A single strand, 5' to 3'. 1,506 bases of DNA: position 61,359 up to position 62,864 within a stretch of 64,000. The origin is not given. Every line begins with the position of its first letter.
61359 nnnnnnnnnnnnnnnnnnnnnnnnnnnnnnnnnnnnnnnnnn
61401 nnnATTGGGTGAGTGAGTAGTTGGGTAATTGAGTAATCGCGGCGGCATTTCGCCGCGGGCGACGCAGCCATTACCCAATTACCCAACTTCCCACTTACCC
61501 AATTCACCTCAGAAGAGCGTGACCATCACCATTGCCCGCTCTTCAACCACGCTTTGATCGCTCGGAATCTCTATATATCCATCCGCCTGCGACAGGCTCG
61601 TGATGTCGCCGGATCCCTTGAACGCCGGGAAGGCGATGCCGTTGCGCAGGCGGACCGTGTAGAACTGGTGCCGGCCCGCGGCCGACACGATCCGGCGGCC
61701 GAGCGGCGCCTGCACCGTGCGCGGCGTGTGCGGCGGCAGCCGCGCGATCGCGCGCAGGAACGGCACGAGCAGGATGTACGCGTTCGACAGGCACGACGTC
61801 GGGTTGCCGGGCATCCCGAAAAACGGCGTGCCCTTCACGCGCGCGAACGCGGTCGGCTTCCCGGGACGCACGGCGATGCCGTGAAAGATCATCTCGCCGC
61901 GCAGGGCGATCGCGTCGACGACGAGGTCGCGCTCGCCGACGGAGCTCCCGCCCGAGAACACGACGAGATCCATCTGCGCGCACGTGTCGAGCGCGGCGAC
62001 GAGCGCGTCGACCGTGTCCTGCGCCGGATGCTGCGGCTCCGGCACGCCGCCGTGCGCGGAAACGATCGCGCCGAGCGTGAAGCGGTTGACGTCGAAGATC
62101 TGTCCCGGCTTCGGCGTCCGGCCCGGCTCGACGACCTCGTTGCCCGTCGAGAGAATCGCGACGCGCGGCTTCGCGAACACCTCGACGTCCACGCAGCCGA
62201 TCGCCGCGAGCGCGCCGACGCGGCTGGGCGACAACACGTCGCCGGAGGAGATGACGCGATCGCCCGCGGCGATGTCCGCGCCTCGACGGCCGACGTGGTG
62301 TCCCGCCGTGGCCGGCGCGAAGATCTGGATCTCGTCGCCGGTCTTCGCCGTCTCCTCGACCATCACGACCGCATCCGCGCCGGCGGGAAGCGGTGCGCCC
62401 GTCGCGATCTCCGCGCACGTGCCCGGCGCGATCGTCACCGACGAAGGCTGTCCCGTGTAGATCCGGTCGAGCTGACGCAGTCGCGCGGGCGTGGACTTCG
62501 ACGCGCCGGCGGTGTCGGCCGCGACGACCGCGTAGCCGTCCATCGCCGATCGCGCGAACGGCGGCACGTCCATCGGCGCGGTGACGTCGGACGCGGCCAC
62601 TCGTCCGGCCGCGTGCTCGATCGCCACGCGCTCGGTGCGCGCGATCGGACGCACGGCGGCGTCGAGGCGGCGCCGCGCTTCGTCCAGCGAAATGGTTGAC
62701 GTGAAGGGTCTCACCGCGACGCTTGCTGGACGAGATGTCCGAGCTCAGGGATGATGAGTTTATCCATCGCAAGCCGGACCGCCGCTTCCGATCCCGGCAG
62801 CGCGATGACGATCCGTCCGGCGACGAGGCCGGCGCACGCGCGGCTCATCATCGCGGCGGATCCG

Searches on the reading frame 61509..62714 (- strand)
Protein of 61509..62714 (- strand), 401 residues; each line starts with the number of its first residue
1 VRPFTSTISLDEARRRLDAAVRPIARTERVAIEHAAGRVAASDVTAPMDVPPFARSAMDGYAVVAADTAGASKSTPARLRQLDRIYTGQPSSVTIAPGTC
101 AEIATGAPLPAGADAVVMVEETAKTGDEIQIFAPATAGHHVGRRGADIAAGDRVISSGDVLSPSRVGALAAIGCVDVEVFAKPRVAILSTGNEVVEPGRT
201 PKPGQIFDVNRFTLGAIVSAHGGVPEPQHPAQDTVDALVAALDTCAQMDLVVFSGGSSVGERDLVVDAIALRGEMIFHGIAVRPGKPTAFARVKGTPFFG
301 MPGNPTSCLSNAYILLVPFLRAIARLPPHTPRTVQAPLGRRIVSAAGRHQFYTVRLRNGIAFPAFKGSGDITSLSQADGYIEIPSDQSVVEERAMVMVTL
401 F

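Call 99: find_homologous_proteins(query=window:61509-62714:-, max_evalue=1e-80)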
Query window:61509-62714:- (401 aa): 7718 proteins with E <= 1e-80 among 8000 candidates; the best 120 are listed.
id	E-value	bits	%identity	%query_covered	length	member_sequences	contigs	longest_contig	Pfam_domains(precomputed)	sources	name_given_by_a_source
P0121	8.2e-256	866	100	100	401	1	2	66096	PF03454.21,PF00994.30,PF03453.23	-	-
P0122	3.0e-232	789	92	100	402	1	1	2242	PF03454.21,PF00994.30,PF03453.23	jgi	jgi:molybdopterin molybdotransferase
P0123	6.0e-230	781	90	100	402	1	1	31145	PF03454.21,PF00994.30,PF03453.23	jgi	jgi:molybdopterin molybdotransferase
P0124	9.2e-228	774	90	100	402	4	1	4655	PF03454.21,PF00994.30,PF03453.23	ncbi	-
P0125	7.4e-225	764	89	100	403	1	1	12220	PF03454.21,PF00994.30,PF03453.23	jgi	jgi:molybdenum cofactor synthesis domain-containing protein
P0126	4.6e-223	758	88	100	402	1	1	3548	PF03454.21,PF00994.30,PF03453.23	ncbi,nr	ncbi:MAG: molybdopterin molybdotransferase MoeA [Acidobacteria bacterium]|nr:molybdopterin molybdotr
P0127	4.9e-223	758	89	100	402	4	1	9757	PF03454.21,PF00994.30,PF03453.23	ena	-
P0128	1.2e-221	754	88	100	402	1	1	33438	PF03454.21,PF00994.30,PF03453.23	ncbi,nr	ncbi:MAG: molybdenum cofactor biosynthesis protein [Acidobacteria bacterium]|nr:molybdenum cofactor 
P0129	3.8e-220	749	86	100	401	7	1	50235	PF03454.21,PF00994.30,PF03453.23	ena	-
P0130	1.2e-213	727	84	100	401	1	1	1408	PF03454.21,PF00994.30,PF03453.23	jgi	jgi:molybdopterin molybdotransferase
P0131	9.6e-213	724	81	100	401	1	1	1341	PF03454.21,PF00994.30,PF03453.23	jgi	jgi:molybdenum cofactor synthesis domain-containing protein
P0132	6.0e-212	722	83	100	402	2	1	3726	PF03454.21,PF00994.30,PF03453.23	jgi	jgi:molybdopterin molybdotransferase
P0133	4.5e-211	719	84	100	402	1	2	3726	PF03454.21,PF00994.30,PF03453.23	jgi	jgi:molybdopterin molybdotransferase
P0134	6.3e-211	718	83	100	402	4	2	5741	PF03454.21,PF00994.30,PF03453.23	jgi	jgi:molybdopterin molybdotransferase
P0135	3.4e-210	716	82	100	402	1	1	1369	PF03454.21,PF00994.30,PF03453.23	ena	-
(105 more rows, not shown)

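Call 100: find_encoding_contigs(protein=P0128, flank=2500, max_places=2)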
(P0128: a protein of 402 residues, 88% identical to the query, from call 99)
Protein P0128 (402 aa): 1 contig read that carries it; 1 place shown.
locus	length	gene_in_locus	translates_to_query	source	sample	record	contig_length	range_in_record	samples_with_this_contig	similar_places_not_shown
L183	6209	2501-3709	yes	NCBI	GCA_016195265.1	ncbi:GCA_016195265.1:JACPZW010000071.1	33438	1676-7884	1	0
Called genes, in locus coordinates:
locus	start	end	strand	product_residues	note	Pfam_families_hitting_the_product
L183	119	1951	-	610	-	PF00933:Glyco_hydro_3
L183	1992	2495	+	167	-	PF00994:MoCF_biosynth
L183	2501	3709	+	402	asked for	PF03453:MoeA_N, PF00994:MoCF_biosynth, PF03454:MoeA_C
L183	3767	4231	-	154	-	-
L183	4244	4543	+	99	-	PF11695:DUF3291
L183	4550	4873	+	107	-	-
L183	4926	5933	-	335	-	PF01113:DapB_N, PF19328:DAP_DH_C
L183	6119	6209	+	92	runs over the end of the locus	PF02604:PhdYeFM_antitox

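Call 101: find_encoding_contigs(protein=P0123, flank=2500, max_places=2)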
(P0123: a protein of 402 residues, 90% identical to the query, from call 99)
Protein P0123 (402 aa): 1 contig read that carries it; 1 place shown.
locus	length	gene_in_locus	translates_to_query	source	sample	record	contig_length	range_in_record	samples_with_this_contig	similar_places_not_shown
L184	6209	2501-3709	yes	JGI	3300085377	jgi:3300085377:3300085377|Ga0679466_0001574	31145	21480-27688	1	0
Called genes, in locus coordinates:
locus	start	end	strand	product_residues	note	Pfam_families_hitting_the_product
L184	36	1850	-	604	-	PF00933:Glyco_hydro_3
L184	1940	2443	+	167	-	PF00994:MoCF_biosynth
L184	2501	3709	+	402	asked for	PF03453:MoeA_N, PF00994:MoCF_biosynth, PF03454:MoeA_C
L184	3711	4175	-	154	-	-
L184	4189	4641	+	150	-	PF11695:DUF3291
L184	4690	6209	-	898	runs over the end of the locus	PF12704:MacB_PCD, PF02687:FtsX, PF12704:MacB_PCD, PF02687:FtsX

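Call 102: find_encoding_contigs(protein=P0125, flank=2500, max_places=2)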
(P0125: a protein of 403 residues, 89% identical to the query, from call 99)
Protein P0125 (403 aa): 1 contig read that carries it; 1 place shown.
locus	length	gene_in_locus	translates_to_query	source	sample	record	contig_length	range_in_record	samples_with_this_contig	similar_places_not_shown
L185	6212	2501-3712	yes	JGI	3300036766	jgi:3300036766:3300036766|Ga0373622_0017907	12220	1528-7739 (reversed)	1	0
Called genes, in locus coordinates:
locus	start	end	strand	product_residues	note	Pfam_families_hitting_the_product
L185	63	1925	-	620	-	PF00933:Glyco_hydro_3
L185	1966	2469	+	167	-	PF00994:MoCF_biosynth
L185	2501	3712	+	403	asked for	PF03453:MoeA_N, PF00994:MoCF_biosynth, PF03454:MoeA_C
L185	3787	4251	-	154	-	-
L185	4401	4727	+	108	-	-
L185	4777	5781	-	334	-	PF01113:DapB_N, PF01408:GFO_IDH_MocA (weak), PF19328:DAP_DH_C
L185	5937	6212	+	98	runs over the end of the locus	PF02604:PhdYeFM_antitox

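Call 103: find_encoding_contigs(protein=P0129, flank=2500, max_places=2)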
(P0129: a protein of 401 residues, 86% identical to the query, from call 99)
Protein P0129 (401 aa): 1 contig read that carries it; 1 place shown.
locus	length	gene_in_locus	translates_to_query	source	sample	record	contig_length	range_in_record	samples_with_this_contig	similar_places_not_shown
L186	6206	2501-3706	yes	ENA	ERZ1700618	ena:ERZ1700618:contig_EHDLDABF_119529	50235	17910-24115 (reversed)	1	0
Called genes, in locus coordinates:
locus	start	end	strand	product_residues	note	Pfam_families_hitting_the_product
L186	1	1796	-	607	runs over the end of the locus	PF00933:Glyco_hydro_3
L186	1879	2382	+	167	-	PF00994:MoCF_biosynth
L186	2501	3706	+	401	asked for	PF03453:MoeA_N, PF00994:MoCF_biosynth, PF03454:MoeA_C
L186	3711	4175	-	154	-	-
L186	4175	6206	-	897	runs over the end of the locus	PF12704:MacB_PCD, PF02687:FtsX, PF12704:MacB_PCD, PF02687:FtsX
